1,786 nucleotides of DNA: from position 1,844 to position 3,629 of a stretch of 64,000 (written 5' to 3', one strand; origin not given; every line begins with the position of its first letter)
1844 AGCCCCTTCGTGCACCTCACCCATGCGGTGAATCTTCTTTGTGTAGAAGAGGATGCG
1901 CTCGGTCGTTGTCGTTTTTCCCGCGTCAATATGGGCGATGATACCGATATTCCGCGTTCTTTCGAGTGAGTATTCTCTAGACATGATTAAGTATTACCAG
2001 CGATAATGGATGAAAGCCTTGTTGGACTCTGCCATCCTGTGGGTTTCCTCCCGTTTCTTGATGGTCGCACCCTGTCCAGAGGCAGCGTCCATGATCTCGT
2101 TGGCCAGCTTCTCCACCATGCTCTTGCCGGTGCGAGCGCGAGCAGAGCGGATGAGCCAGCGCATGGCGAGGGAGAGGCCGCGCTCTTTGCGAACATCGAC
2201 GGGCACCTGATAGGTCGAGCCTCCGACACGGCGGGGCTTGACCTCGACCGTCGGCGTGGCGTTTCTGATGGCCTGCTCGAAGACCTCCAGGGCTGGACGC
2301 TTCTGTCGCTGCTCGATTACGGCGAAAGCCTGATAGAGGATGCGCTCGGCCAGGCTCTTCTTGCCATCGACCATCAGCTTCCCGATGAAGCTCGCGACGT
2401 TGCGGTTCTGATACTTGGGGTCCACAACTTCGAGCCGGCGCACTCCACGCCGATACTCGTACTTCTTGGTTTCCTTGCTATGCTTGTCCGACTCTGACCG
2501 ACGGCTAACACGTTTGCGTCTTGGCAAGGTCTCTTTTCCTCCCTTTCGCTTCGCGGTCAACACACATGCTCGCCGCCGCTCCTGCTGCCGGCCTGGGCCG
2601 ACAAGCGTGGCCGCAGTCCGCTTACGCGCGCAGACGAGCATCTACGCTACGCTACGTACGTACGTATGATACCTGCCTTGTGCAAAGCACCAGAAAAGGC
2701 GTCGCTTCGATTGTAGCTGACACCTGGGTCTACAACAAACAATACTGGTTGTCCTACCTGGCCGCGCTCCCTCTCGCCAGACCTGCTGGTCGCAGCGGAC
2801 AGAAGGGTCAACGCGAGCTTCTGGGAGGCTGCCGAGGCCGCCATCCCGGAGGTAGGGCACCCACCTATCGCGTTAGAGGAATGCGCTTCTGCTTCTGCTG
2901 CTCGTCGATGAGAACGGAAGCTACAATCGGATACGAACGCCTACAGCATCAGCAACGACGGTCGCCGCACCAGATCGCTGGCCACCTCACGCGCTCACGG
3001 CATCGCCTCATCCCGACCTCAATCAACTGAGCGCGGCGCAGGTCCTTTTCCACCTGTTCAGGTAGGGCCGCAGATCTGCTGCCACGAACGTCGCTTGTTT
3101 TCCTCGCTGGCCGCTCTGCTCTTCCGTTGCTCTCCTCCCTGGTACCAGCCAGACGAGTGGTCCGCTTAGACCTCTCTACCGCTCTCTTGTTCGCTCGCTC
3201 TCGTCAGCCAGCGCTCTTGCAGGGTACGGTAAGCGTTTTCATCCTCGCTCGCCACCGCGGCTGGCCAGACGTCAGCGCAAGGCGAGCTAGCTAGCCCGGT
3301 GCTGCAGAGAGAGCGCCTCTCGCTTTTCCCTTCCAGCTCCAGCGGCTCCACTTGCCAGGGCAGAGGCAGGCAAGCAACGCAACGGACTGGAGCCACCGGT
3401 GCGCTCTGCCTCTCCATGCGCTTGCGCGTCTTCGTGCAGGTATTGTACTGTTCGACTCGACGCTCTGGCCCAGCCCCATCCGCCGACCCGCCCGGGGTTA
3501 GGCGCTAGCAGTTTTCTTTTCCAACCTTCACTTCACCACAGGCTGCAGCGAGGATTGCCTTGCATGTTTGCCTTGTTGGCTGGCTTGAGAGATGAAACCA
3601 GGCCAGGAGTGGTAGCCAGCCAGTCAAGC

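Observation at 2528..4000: About 1.47 kb apparently non-coding spacer splitting the conserved rpsL-rpsG (S12-S7) pair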

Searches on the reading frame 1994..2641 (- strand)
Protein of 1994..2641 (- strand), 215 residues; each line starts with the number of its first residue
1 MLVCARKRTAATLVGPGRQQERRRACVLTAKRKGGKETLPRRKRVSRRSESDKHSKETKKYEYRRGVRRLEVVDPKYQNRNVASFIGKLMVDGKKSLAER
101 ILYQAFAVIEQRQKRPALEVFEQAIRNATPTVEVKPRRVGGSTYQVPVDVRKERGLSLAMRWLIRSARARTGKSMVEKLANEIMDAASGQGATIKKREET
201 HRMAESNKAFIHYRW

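Call 11: find_homologous_proteins(query=window:1994-2527:-)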
Query window:1994-2527:- (177 aa): 8000 proteins with E <= 0.001 among 8000 candidates; the best 120 are listed.
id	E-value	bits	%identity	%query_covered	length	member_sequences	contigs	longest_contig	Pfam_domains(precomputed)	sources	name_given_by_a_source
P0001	1.3e-104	365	97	100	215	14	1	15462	PF00177.28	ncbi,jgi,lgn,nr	ncbi:MAG: 30S ribosomal protein S7 [Thermogemmatispora sp.]|jgi:small subunit ribosomal protein S7|n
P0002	3.0e-97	341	92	100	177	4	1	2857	PF00177.28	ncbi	-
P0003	9.0e-77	274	84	84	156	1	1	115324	PF00177.28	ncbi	-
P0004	9.2e-77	274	84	84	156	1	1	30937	PF00177.28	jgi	jgi:small subunit ribosomal protein S7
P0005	1.9e-74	267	82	86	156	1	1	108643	PF00177.28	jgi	jgi:small subunit ribosomal protein S7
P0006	2.8e-74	266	80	82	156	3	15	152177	PF00177.28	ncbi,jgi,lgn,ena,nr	ncbi:MAG TPA: 30S ribosomal protein S7 [Ktedonobacteraceae bacterium]|nr:30S ribosomal protein S7 [K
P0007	7.5e-73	262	80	82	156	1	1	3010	PF00177.28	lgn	-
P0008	1.8e-72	261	79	82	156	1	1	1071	PF00177.28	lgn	-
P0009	2.7e-72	260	79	82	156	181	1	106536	PF00177.28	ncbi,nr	ncbi:MAG TPA: 30S ribosomal protein S7 [Ktedonobacteraceae bacterium]|nr:30S ribosomal protein S7 [K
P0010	1.1e-71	258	79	84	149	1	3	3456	PF00177.28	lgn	-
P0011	1.2e-71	258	70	97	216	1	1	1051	PF00177.28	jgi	-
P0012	1.2e-71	258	79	82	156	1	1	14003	PF00177.28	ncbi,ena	-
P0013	1.2e-71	258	69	100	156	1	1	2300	PF00177.28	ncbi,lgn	-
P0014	1.3e-71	258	78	86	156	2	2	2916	PF00177.28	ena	-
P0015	1.4e-71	258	79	82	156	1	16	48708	PF00177.28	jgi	jgi:small subunit ribosomal protein S7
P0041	6.6e-71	255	69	100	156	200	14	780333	PF00177.28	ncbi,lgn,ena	ncbi:MAG: 30S ribosomal protein S7 [Ktedonobacteraceae bacterium]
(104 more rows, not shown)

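Call 12: find_encoding_contigs(protein=P0001, flank=6000, max_places=6)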
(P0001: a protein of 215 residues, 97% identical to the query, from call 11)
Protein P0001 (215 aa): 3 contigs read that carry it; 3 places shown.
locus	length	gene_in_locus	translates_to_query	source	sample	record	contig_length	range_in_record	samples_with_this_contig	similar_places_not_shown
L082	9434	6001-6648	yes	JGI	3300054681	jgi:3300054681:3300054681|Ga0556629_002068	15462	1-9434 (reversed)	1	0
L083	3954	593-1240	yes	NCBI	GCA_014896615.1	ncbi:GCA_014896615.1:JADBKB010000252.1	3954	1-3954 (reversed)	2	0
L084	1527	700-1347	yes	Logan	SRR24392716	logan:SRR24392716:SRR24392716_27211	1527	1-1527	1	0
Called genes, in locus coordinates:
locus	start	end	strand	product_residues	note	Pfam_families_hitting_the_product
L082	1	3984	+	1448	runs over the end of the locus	PF04997:RNA_pol_Rpb1_1, PF00623:RNA_pol_Rpb1_2, PF04983:RNA_pol_Rpb1_3, PF05000:RNA_pol_Rpb1_4 (weak), PF04998:RNA_pol_Rpb1_5, PF01333:Apocytochr_F_C (faint)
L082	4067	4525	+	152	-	PF00164:Ribosom_S12_S23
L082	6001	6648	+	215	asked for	PF00177:Ribosomal_S7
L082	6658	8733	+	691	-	PF00009:GTP_EFTU, PF03144:GTP_EFTU_D2, PF22042:EF-G_D2, PF14492:EFG_III, PF16658:RF3_C (faint), PF03764:EFG_IV, PF00679:EFG_C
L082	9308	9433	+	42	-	?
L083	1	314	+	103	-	?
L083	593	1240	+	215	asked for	PF00177:Ribosomal_S7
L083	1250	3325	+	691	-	PF00009:GTP_EFTU, PF03144:GTP_EFTU_D2, PF22042:EF-G_D2, PF14492:EFG_III, PF03764:EFG_IV, PF00679:EFG_C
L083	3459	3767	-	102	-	-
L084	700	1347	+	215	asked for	PF00177:Ribosomal_S7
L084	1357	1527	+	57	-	?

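Call 13: find_encoding_contigs(protein=P0002, flank=6000, max_places=6)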
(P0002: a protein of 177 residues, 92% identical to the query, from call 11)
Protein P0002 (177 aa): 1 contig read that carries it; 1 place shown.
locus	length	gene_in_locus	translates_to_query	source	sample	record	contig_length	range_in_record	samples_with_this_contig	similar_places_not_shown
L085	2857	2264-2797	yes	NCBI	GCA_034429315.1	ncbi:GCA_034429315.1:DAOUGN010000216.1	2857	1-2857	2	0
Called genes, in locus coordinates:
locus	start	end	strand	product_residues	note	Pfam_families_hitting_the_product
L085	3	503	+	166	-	?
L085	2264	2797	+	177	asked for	PF00177:Ribosomal_S7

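Call 14: find_encoding_contigs(protein=P0003, flank=6000, max_places=4)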
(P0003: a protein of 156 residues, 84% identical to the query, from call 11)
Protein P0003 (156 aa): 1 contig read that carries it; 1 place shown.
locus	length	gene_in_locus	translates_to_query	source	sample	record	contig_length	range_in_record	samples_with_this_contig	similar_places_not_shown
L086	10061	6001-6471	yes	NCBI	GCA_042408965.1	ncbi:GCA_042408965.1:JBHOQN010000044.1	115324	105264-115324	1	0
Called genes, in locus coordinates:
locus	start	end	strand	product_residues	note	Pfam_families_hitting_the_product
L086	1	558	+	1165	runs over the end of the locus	PF04563:RNA_pol_Rpb2_1, PF04561:RNA_pol_Rpb2_2, PF04565:RNA_pol_Rpb2_3, PF10385:RNA_pol_Rpb2_45, PF00562:RNA_pol_Rpb2_6, PF04560:RNA_pol_Rpb2_7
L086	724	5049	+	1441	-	PF04997:RNA_pol_Rpb1_1, PF00623:RNA_pol_Rpb1_2, PF04983:RNA_pol_Rpb1_3, PF05000:RNA_pol_Rpb1_4 (weak), PF04998:RNA_pol_Rpb1_5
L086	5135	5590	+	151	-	PF00164:Ribosom_S12_S23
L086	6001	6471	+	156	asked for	PF00177:Ribosomal_S7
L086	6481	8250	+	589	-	PF00009:GTP_EFTU, PF22042:EF-G_D2, PF03144:GTP_EFTU_D2, PF14492:EFG_III, PF03764:EFG_IV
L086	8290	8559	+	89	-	PF00679:EFG_C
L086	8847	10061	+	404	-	PF00009:GTP_EFTU, PF03144:GTP_EFTU_D2, PF03143:GTP_EFTU_D3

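Call 22: find_encoding_contigs(protein=P0004, flank=3000, max_places=3)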
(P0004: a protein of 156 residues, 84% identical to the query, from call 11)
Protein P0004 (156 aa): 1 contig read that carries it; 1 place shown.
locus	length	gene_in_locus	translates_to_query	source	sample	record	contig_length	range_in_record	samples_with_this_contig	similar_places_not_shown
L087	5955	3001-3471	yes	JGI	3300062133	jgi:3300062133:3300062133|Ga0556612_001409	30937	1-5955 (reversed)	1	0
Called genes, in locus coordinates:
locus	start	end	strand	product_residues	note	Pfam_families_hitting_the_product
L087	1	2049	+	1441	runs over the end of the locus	PF04997:RNA_pol_Rpb1_1, PF00623:RNA_pol_Rpb1_2, PF04983:RNA_pol_Rpb1_3, PF05000:RNA_pol_Rpb1_4 (weak), PF04998:RNA_pol_Rpb1_5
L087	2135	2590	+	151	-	PF00164:Ribosom_S12_S23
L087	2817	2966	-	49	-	-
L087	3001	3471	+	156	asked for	PF00177:Ribosomal_S7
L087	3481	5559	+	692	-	PF00009:GTP_EFTU, PF03144:GTP_EFTU_D2, PF22042:EF-G_D2, PF14492:EFG_III, PF03764:EFG_IV, PF00679:EFG_C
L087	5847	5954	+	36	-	?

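Call 23: find_encoding_contigs(protein=P0005, flank=3000, max_places=3)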
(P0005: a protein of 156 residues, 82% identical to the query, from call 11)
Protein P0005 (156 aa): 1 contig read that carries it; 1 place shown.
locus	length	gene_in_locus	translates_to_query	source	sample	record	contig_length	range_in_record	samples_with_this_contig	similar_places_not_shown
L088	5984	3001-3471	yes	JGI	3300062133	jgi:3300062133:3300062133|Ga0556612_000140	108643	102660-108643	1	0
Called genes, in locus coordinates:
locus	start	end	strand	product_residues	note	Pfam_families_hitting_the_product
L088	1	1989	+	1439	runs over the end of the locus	PF04997:RNA_pol_Rpb1_1, PF00623:RNA_pol_Rpb1_2, PF04983:RNA_pol_Rpb1_3, PF05000:RNA_pol_Rpb1_4 (weak), PF04998:RNA_pol_Rpb1_5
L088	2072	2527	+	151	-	PF00164:Ribosom_S12_S23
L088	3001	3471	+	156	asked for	PF00177:Ribosomal_S7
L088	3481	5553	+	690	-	PF00009:GTP_EFTU, PF03144:GTP_EFTU_D2, PF22042:EF-G_D2, PF14492:EFG_III, PF03764:EFG_IV, PF00679:EFG_C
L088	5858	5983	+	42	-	?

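Call 24: find_encoding_contigs(protein=P0006, flank=3000, max_places=3)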
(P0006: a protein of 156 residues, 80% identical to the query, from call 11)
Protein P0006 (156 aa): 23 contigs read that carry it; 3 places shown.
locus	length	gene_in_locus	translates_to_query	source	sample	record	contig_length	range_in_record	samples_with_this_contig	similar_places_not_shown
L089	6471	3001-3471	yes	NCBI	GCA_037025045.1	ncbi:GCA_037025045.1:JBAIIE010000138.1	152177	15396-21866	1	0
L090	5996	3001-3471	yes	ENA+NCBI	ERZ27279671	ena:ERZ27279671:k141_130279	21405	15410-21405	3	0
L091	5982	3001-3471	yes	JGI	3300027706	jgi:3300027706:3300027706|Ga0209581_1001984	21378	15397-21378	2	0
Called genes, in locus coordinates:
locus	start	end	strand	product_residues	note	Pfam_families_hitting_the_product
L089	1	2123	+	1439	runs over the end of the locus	PF04997:RNA_pol_Rpb1_1, PF00623:RNA_pol_Rpb1_2, PF04983:RNA_pol_Rpb1_3, PF05000:RNA_pol_Rpb1_4, PF04998:RNA_pol_Rpb1_5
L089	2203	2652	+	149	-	PF00164:Ribosom_S12_S23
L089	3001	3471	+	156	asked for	PF00177:Ribosomal_S7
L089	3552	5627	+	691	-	PF00009:GTP_EFTU, PF03144:GTP_EFTU_D2, PF22042:EF-G_D2, PF14492:EFG_III, PF16658:RF3_C (weak), PF03764:EFG_IV, PF00679:EFG_C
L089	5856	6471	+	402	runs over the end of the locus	PF00009:GTP_EFTU, PF03144:GTP_EFTU_D2, PF03143:GTP_EFTU_D3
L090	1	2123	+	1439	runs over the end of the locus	PF04997:RNA_pol_Rpb1_1, PF00623:RNA_pol_Rpb1_2, PF04983:RNA_pol_Rpb1_3, PF05000:RNA_pol_Rpb1_4, PF04998:RNA_pol_Rpb1_5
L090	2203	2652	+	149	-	PF00164:Ribosom_S12_S23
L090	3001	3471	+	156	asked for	PF00177:Ribosomal_S7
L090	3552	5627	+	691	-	PF00009:GTP_EFTU, PF03144:GTP_EFTU_D2, PF22042:EF-G_D2, PF14492:EFG_III, PF16658:RF3_C (weak), PF03764:EFG_IV, PF00679:EFG_C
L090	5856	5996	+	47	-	PF00009:GTP_EFTU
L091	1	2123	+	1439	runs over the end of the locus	PF04997:RNA_pol_Rpb1_1, PF00623:RNA_pol_Rpb1_2, PF04983:RNA_pol_Rpb1_3, PF05000:RNA_pol_Rpb1_4, PF04998:RNA_pol_Rpb1_5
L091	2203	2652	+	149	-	PF00164:Ribosom_S12_S23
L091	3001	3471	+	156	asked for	PF00177:Ribosomal_S7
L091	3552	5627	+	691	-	PF00009:GTP_EFTU, PF03144:GTP_EFTU_D2, PF22042:EF-G_D2, PF14492:EFG_III, PF16658:RF3_C (weak), PF03764:EFG_IV, PF00679:EFG_C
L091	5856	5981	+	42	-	?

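Call 25: find_encoding_contigs(protein=P0041, flank=3000, max_places=3)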
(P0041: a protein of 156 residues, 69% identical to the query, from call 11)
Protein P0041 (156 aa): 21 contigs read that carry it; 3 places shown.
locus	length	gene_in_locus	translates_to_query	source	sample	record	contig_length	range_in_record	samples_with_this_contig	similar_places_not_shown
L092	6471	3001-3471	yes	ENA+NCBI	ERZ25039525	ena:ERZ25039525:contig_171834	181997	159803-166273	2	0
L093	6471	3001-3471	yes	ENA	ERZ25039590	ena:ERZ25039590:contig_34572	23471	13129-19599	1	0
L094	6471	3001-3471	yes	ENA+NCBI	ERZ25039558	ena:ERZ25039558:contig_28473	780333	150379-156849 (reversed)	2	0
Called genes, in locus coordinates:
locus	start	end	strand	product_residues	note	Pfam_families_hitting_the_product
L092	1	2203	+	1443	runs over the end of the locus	PF04997:RNA_pol_Rpb1_1, PF00623:RNA_pol_Rpb1_2, PF04983:RNA_pol_Rpb1_3, PF05000:RNA_pol_Rpb1_4, PF04998:RNA_pol_Rpb1_5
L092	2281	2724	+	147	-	PF00164:Ribosom_S12_S23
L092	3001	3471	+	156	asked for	PF00177:Ribosomal_S7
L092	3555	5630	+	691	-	PF00009:GTP_EFTU, PF03144:GTP_EFTU_D2, PF22042:EF-G_D2, PF14492:EFG_III, PF16658:RF3_C (weak), PF03764:EFG_IV, PF00679:EFG_C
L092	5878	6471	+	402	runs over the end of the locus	PF00009:GTP_EFTU, PF03144:GTP_EFTU_D2, PF03143:GTP_EFTU_D3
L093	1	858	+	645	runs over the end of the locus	PF04997:RNA_pol_Rpb1_1, PF00623:RNA_pol_Rpb1_2, PF04983:RNA_pol_Rpb1_3, PF05000:RNA_pol_Rpb1_4, PF04998:RNA_pol_Rpb1_5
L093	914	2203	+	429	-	PF04998:RNA_pol_Rpb1_5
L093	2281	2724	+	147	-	PF00164:Ribosom_S12_S23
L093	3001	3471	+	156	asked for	PF00177:Ribosomal_S7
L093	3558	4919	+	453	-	PF00009:GTP_EFTU, PF22042:EF-G_D2, PF03144:GTP_EFTU_D2, PF14492:EFG_III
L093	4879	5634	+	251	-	PF14492:EFG_III, PF03764:EFG_IV, PF00679:EFG_C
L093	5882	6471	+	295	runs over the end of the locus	PF00009:GTP_EFTU, PF03144:GTP_EFTU_D2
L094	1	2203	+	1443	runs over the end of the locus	PF04997:RNA_pol_Rpb1_1, PF00623:RNA_pol_Rpb1_2, PF04983:RNA_pol_Rpb1_3, PF05000:RNA_pol_Rpb1_4, PF04998:RNA_pol_Rpb1_5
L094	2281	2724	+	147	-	PF00164:Ribosom_S12_S23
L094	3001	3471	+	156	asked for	PF00177:Ribosomal_S7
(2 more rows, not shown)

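Call 71: find_encoding_contigs(protein=window:1994-2641:-, flank=3000, max_places=6)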
Protein window:1994-2641:- (215 aa): no gene with exactly this product is on record in the collection.

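Call 72: list_cluster_members(proteins=[P0001, P0002, P0003, P0005])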
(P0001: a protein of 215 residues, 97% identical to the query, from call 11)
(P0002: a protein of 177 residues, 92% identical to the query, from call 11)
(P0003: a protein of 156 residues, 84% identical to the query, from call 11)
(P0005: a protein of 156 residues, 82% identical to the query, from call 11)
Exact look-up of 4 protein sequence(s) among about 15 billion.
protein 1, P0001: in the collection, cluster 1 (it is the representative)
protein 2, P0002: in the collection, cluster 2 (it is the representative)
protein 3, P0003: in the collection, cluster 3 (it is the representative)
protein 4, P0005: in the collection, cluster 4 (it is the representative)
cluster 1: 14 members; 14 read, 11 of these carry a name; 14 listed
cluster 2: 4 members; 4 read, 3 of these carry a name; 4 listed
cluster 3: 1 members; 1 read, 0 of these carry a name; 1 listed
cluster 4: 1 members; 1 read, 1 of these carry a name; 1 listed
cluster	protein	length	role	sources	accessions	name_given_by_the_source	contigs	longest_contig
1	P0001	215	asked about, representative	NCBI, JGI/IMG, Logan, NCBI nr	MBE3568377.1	MAG: 30S ribosomal protein S7 [Thermogemmatispora sp.] | small subunit ribosomal protein S7 | 30S ribosomal protein S7 [Thermogemmatispora sp.]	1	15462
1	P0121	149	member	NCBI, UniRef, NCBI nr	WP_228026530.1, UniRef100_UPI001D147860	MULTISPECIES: 30S ribosomal protein S7 [Thermogemmatispora] | 30S ribosomal protein S7 n=1 Tax=Thermogemmatispora TaxID=768669 RepID=UPI001D147860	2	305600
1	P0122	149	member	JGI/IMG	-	small subunit ribosomal protein S7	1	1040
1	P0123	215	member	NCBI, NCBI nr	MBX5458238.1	MAG: 30S ribosomal protein S7 [Thermogemmatispora sp.] | 30S ribosomal protein S7 [Thermogemmatispora sp.]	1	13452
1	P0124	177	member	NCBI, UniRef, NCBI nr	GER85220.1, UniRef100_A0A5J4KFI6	30S ribosomal protein S7 [Thermogemmatispora aurantia] | Small ribosomal subunit protein uS7 n=1 Tax=Thermogemmatispora aurantia TaxID=2045279 ...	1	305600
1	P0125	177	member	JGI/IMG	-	small subunit ribosomal protein S7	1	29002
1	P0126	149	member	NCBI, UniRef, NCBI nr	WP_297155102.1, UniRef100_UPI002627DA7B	30S ribosomal protein S7 [Thermogemmatispora sp.] | 30S ribosomal protein S7 n=1 Tax=Thermogemmatispora sp. TaxID=1968838 RepID=UPI002627DA7B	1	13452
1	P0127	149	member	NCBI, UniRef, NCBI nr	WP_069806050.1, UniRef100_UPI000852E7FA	30S ribosomal protein S7 [Thermogemmatispora onikobensis] | 30S ribosomal protein S7 n=1 Tax=Thermogemmatispora onikobensis TaxID=732234 ...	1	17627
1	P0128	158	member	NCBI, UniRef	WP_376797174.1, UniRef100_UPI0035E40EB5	30S ribosomal protein S7 [Thermogemmatispora sp.] | 30S ribosomal protein S7 n=1 Tax=Thermogemmatispora sp. TaxID=1968838 RepID=UPI0035E40EB5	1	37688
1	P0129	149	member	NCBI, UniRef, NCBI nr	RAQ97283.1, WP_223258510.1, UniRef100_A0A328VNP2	30S ribosomal protein S7 [Thermogemmatispora tikiterensis] | Small ribosomal subunit protein uS7 n=1 Tax=Thermogemmatispora tikiterensis TaxID=1825093 ...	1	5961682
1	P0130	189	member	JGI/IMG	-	small subunit ribosomal protein S7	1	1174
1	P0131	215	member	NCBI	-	-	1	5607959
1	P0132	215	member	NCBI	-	-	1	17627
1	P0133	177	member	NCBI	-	-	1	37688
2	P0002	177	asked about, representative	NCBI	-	-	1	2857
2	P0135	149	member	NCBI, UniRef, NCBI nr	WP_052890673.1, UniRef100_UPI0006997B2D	30S ribosomal protein S7 [Thermogemmatispora carboxidivorans] | 30S ribosomal protein S7 n=1 Tax=Thermogemmatispora carboxidivorans TaxID=1382306 ...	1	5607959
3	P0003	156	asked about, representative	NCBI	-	-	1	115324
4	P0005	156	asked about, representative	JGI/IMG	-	small subunit ribosomal protein S7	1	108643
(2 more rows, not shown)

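Call 73: find_encoding_contigs(protein=P0131, flank=3000, max_places=3)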
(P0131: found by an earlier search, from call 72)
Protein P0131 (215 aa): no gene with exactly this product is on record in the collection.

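Call 74: find_encoding_contigs(protein=P0129, flank=3500, max_places=3)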
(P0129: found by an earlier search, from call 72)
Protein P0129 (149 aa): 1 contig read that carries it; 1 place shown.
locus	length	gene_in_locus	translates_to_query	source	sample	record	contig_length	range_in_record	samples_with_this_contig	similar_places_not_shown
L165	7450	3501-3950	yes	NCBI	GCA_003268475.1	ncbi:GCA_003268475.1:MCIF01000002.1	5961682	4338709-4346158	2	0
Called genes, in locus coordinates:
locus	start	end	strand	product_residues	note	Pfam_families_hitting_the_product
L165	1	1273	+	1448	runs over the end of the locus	PF04997:RNA_pol_Rpb1_1, PF00623:RNA_pol_Rpb1_2, PF04983:RNA_pol_Rpb1_3, PF05000:RNA_pol_Rpb1_4 (weak), PF04998:RNA_pol_Rpb1_5, PF01333:Apocytochr_F_C (faint)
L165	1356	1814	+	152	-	PF00164:Ribosom_S12_S23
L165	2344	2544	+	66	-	-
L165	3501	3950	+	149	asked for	PF00177:Ribosomal_S7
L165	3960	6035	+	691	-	PF00009:GTP_EFTU, PF03144:GTP_EFTU_D2, PF22042:EF-G_D2, PF14492:EFG_III, PF16658:RF3_C (faint), PF03764:EFG_IV, PF00679:EFG_C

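Call 75: find_encoding_contigs(protein=P0135, flank=3500, max_places=3)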
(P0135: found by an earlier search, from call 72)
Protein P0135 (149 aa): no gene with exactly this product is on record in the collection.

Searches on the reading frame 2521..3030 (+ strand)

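Call 19: search_protein_families(library=pfam, max_evalue=1, proteins=[window:2521-3030:+])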
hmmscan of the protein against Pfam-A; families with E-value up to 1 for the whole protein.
window:2521-3030:+ (169 aa): 1 family
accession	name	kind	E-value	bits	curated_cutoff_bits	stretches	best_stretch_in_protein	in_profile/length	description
PF24273.1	TRASH_HVO_1752_C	-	0.047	14.3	27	1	115-143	17-45/47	HVO_1752, C-terminal TRASH domain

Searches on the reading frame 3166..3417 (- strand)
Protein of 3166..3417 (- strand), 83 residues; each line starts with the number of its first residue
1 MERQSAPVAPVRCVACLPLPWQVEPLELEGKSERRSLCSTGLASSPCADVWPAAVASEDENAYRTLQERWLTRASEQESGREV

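Call 19: search_protein_families(library=pfam, max_evalue=1, proteins=[window:3166-3417:-])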
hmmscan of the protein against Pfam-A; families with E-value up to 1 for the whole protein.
window:3166-3417:- (83 aa): 1 family
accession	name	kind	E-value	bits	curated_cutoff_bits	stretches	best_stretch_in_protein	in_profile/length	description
PF07566.17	DUF1543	-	0.3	11.4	22.9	1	54-74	11-31/52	Domain of Unknown Function (DUF1543)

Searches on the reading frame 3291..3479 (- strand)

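Call 19: search_protein_families(library=pfam, max_evalue=1, proteins=[window:3291-3479:-])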
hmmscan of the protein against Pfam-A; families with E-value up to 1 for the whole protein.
window:3291-3479:- (62 aa): 1 family
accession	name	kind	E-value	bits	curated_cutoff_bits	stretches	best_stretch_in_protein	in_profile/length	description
PF17258.7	DUF5324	-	0.14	12.2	27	1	16-52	144-180/220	Family of unknown function (DUF5324)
